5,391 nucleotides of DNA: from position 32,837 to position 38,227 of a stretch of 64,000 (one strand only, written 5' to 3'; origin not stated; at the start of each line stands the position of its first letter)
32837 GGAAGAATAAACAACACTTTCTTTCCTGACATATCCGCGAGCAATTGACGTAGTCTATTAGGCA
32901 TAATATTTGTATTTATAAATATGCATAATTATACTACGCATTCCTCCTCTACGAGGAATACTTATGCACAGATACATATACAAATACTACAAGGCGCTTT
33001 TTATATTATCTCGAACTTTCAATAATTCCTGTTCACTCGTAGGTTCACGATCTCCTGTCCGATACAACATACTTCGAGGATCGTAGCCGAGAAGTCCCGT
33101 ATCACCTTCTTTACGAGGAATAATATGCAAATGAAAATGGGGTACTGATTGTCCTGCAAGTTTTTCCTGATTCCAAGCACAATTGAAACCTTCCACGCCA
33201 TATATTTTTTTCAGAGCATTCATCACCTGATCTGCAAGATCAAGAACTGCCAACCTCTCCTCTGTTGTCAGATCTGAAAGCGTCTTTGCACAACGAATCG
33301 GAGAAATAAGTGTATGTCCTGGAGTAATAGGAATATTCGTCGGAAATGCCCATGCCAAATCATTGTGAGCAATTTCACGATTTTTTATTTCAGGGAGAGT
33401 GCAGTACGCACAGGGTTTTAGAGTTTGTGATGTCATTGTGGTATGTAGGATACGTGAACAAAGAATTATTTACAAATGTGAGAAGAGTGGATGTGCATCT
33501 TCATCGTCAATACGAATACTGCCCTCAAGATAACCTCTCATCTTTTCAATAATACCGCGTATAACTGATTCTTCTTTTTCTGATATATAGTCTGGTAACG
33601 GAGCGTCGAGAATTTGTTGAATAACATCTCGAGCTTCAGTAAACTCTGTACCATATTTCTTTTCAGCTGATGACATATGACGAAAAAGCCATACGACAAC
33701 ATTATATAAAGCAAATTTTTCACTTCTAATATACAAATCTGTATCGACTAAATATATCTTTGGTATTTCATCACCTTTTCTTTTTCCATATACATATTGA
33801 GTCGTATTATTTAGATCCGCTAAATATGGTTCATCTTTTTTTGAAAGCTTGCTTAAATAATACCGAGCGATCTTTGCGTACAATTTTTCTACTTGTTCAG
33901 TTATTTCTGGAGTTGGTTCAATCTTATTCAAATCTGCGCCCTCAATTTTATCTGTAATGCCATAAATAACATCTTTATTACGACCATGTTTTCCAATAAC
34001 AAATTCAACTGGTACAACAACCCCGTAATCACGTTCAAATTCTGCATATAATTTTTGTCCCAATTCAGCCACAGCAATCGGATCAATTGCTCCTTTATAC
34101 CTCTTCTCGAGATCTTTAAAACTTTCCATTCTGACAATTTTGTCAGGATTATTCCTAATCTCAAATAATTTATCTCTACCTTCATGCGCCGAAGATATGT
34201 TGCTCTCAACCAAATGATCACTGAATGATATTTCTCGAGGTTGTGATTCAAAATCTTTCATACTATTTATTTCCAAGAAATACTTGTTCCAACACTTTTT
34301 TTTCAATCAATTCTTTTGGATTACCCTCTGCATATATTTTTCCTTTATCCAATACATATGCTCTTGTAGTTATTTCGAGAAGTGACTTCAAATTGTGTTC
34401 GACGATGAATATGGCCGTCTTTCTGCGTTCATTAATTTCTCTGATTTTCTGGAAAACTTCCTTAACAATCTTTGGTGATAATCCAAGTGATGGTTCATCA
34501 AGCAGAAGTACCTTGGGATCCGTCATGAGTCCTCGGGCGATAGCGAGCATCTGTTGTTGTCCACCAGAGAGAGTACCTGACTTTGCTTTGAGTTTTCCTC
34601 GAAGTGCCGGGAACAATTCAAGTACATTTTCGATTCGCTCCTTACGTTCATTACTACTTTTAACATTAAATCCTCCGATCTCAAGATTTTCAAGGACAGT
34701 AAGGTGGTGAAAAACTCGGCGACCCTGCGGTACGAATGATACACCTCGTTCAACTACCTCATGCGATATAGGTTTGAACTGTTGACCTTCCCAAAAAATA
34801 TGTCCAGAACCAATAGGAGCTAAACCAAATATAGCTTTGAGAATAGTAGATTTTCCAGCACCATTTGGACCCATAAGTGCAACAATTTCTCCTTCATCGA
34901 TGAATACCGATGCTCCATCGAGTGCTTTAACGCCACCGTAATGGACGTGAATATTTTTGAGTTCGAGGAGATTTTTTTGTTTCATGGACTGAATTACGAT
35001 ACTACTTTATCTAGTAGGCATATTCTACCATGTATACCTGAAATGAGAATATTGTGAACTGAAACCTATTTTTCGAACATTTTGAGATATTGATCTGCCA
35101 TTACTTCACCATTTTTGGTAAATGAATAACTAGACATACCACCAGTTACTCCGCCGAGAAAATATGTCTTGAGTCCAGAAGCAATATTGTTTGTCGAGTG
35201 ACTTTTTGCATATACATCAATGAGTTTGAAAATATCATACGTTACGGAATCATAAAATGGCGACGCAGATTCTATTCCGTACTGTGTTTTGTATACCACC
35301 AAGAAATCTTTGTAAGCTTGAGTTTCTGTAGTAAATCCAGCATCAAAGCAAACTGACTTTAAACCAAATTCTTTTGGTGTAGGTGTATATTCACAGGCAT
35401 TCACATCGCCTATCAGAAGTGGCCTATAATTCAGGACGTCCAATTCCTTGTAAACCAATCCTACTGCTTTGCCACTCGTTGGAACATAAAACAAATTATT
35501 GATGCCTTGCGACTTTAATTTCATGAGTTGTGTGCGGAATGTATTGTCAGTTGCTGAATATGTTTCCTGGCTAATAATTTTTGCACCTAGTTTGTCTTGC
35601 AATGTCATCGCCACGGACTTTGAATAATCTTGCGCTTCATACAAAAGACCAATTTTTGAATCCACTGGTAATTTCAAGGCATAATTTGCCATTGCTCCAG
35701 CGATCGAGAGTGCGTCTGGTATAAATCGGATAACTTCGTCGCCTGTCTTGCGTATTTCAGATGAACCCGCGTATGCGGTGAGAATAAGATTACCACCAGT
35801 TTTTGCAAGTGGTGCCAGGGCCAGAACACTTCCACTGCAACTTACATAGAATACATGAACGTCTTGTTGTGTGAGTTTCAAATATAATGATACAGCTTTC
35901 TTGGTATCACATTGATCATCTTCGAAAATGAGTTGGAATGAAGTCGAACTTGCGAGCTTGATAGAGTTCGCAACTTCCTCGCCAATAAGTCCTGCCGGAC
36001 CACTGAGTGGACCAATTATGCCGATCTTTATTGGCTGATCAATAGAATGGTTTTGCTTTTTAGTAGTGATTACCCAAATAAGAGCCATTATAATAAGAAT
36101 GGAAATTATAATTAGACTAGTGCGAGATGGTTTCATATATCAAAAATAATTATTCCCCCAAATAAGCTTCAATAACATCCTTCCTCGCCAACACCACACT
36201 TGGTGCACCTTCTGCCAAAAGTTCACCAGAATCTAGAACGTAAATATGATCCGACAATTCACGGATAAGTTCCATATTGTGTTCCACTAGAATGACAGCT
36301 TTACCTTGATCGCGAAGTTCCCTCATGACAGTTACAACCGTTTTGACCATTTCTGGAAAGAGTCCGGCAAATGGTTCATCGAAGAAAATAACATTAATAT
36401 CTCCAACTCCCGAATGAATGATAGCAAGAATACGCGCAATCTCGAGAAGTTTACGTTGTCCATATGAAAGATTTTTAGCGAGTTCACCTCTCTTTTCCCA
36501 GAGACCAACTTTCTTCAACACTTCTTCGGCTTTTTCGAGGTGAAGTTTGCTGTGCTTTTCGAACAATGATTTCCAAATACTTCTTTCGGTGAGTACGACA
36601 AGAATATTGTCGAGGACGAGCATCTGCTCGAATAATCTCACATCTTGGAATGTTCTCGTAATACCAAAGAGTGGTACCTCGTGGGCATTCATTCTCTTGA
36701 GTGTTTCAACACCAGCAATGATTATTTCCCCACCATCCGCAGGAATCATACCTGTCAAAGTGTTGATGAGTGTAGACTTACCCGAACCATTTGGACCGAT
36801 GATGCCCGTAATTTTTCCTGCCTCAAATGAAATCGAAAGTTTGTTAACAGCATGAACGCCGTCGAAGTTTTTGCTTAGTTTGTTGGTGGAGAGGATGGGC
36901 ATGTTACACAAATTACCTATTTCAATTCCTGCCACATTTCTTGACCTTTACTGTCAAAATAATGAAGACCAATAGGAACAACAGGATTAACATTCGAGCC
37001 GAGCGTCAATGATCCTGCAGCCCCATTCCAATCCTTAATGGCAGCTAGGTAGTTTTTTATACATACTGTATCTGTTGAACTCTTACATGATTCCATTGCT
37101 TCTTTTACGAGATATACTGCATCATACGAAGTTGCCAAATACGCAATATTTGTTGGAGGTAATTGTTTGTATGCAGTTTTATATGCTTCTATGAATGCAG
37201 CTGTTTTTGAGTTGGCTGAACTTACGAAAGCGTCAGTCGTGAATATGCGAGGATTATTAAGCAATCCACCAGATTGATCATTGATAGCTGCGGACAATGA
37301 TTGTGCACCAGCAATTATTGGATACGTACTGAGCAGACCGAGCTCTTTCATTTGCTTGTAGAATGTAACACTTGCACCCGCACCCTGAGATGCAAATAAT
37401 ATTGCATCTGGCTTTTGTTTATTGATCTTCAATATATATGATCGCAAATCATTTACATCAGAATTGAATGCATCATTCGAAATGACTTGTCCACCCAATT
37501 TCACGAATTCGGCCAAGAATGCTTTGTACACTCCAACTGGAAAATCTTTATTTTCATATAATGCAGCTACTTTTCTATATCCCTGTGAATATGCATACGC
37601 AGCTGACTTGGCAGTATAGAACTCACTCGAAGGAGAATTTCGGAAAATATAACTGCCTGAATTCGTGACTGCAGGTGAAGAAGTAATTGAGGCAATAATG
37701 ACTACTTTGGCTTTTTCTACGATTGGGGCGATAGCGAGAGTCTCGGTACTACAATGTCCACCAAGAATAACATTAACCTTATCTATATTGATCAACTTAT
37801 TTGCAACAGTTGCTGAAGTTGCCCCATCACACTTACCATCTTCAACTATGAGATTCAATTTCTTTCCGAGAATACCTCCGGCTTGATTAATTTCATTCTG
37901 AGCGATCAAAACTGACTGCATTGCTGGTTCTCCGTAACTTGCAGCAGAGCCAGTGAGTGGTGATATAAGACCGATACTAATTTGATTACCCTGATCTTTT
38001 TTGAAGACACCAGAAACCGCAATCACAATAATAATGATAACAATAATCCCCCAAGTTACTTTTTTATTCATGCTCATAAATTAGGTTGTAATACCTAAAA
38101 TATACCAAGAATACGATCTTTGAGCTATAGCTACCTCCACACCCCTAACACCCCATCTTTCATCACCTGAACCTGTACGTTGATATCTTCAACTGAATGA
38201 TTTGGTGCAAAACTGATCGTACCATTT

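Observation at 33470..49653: One LivFGHM-type ABC translocator served by seven paralogous substrate-binding proteins, four with a dedicated TrmB-family regulator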

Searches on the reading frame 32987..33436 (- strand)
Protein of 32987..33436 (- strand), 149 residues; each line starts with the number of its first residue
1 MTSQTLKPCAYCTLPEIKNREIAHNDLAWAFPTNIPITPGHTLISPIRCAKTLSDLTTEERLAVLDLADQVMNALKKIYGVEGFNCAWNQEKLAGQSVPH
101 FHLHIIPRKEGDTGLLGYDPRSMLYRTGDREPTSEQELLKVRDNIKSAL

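Call 4: search_protein_families(library=pfam, proteins=[window:32987-33436:-], max_evalue=0.01)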
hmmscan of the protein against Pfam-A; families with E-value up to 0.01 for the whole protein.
window:32987-33436:- (149 aa): 2 families
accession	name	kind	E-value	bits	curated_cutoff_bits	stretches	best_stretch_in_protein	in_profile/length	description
PF01230.28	HIT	-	8.6e-19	68.4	21.5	1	16-110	3-97/98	HIT domain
PF11969.13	DcpS_C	-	2.7e-05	25.1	24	1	9-107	2-101/114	Scavenger mRNA decapping enzyme C-term binding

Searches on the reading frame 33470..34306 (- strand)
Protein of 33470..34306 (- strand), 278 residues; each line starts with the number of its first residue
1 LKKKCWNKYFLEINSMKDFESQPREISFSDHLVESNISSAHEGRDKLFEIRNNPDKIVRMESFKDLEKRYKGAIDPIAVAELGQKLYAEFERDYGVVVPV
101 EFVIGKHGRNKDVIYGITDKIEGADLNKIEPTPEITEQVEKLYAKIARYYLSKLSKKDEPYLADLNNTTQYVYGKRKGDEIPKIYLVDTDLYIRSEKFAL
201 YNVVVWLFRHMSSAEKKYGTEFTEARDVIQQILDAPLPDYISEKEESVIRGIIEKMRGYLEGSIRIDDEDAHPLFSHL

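Call 3: search_protein_families(library=pfam, proteins=[window:33470-34306:-], max_evalue=0.01)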
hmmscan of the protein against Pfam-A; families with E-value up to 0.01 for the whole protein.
window:33470-34306:- (278 aa): 0 families

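Call 71: search_protein_families(library=ncbifam, proteins=[window:33470-34306:-], max_evalue=0.001)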
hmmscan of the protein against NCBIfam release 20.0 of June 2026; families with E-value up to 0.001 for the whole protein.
window:33470-34306:- (278 aa): 0 families
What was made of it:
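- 33470..34261 (-): Unrelated ORF (263 aa from the ATG; 278 aa from the upstream TTG) directly after livF. It is not livF and not a demonstrated part of the system. No Pfam or NCBIfam hit (calls 3, 71).
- Checked: The stated start, 33470, belongs to an unrelated ORF of 263-278 aa with no Pfam or NCBIfam hit (calls 3, 71). livF is 34263-34985.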

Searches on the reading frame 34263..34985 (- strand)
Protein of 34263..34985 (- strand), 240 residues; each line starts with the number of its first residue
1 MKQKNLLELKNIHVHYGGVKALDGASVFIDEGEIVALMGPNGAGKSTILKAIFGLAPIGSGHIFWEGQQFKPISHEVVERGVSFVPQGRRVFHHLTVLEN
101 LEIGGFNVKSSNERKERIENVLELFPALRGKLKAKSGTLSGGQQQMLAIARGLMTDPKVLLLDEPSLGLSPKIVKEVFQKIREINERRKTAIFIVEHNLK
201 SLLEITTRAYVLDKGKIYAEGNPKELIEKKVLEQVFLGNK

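Call 3: search_protein_families(library=pfam, proteins=[window:34263-34985:-], max_evalue=0.01)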
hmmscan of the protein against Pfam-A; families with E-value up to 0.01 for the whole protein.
window:34263-34985:- (240 aa): 8 families
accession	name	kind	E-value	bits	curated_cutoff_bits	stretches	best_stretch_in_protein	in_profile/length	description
PF00005.33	ABC_tran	-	5.9e-35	121.3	25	1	22-166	1-136/137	ABC transporter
PF13304.12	AAA_21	-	1.4e-12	48.7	27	2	34-78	1-50/304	AAA domain, putative AbiEii toxin, Type IV TA system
PF02463.25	SMC_N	-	8.3e-07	29.1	40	1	19-55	10-48/220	RecF/RecN/SMC N terminal domain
PF13401.12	AAA_22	-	3.1e-05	24.8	27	1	32-194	5-121/130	AAA domain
PF13476.12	AAA_23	-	9.3e-05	23.6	27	1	31-53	18-40/201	AAA domain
PF13555.12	AAA_29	-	0.00011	22.3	27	1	23-52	13-42/61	P-loop containing region of AAA domain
PF13175.12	AAA_15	-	0.0014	18.8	32.1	0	26-52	18-43/374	AAA ATPase domain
PF13481.12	AAA_25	-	0.0061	16.6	27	0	28-49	29-50/195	AAA domain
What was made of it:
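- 34263..34985 (-): livF-type ABC ATPase. ABC_tran, E 5.9e-35 (call 3).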

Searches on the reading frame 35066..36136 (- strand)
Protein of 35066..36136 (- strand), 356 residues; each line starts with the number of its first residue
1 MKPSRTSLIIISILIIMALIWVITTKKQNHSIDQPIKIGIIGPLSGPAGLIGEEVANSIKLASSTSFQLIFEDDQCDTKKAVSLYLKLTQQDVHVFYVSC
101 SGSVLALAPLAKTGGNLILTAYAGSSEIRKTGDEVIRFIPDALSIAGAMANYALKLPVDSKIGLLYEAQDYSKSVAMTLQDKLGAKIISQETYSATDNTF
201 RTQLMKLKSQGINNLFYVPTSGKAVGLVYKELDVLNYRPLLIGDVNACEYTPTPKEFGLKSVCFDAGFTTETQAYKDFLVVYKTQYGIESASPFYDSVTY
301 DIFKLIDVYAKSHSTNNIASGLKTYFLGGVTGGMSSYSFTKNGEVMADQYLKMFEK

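Call 3: search_protein_families(library=pfam, proteins=[window:35066-36136:-], max_evalue=0.01)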
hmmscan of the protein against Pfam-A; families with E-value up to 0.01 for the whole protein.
window:35066-36136:- (356 aa): 2 families
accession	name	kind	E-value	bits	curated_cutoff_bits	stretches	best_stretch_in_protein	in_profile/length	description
PF13458.12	Peripla_BP_6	-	5.1e-17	63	31.7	1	35-288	1-271/343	Periplasmic binding protein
PF01094.35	ANF_receptor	-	8.9e-08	32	25.4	1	54-207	12-172/353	Receptor family ligand binding region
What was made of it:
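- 35066..36136 (-): SBP1: type-I (Peripla_BP_6) receptor with no adjacent regulator. Pfam E 5.1e-17 (call 3).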

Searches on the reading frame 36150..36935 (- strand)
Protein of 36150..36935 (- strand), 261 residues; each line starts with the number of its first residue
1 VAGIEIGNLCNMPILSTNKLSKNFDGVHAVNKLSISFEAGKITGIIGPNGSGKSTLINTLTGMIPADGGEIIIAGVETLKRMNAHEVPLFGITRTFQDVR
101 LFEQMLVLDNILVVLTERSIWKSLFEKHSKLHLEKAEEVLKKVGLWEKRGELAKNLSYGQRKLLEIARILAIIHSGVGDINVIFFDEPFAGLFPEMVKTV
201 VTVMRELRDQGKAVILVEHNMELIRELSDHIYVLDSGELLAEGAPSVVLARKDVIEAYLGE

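Call 3: search_protein_families(library=pfam, proteins=[window:36150-36935:-], max_evalue=0.01)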
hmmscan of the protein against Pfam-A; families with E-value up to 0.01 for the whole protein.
window:36150-36935:- (261 aa): 11 families
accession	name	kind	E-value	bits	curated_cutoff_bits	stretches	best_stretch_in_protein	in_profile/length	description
PF00005.33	ABC_tran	-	4e-24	86.2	25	1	31-189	2-136/137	ABC transporter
PF13304.12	AAA_21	-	1.4e-11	45.5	27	2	42-63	1-22/304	AAA domain, putative AbiEii toxin, Type IV TA system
PF02463.25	SMC_N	-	1.4e-08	34.9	40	2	35-60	20-44/220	RecF/RecN/SMC N terminal domain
PF13175.12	AAA_15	-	1.2e-07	32.1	32.1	1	122-220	269-370/374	AAA ATPase domain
PF13476.12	AAA_23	-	2.1e-06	28.9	27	1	27-61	7-40/201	AAA domain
PF12399.14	BCA_ABC_TP_C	-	1.2e-05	25.2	25.5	1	238-261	1-24/27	Branched-chain amino acid ATP-binding cassette transporter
PF13555.12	AAA_29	-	6.1e-05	23.1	27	1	34-60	16-42/61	P-loop containing region of AAA domain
PF13166.12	AAA_13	-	0.0003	20.1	36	0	140-231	483-581/713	AAA domain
PF03193.22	RsgA_GTPase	-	0.00062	20.1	30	1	29-65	96-131/174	RsgA GTPase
PF09818.15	ABC_ATPase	-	0.0014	18.1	23.2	0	39-79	79-122/283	P-loop domain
PF01926.29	MMR_HSR1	-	0.0052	17.3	21.9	0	44-63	3-22/113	50S ribosome-binding GTPase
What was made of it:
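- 36150..36935 (-): livG-type ABC ATPase. ABC_tran, E 4e-24, plus a BCA_ABC_TP_C tail at 25.2 bits against a cut-off of 25.5 (call 3).
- On HAAT / LivHMGF-type ABC importer (TC 3.A.1.4): BCA_ABC_TP_C in 36150-36935 scores 25.2 bits against a cut-off of 25.5, which is borderline (call 3).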

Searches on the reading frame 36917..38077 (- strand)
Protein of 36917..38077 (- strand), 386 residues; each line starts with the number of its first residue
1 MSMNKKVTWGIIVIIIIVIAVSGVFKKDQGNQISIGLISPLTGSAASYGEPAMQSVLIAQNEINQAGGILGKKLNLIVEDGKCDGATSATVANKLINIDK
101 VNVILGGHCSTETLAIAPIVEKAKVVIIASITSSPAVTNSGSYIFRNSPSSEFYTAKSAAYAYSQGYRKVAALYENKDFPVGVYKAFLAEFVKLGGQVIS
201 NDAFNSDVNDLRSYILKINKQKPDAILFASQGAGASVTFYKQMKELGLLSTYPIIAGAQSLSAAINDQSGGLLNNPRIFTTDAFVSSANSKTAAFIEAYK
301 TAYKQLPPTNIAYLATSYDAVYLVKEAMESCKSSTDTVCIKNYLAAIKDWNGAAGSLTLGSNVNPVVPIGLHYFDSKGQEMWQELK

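Call 3: search_protein_families(library=pfam, proteins=[window:36917-38077:-], max_evalue=0.01)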
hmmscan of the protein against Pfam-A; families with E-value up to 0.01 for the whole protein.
window:36917-38077:- (386 aa): 3 families
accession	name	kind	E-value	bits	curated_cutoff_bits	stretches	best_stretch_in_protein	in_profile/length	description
PF13458.12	Peripla_BP_6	-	6.8e-55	187.5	31.7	1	32-359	1-322/343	Periplasmic binding protein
PF01094.35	ANF_receptor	-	7.7e-31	107.8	25.4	1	53-353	3-313/353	Receptor family ligand binding region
PF13433.12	Peripla_BP_5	-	1.4e-29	103.8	27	1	33-336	1-299/363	Periplasmic binding protein domain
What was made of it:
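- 36917..38077 (-): SBP2: type-I receptor with no adjacent regulator. Peripla_BP_6, E 6.8e-55 (call 3).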
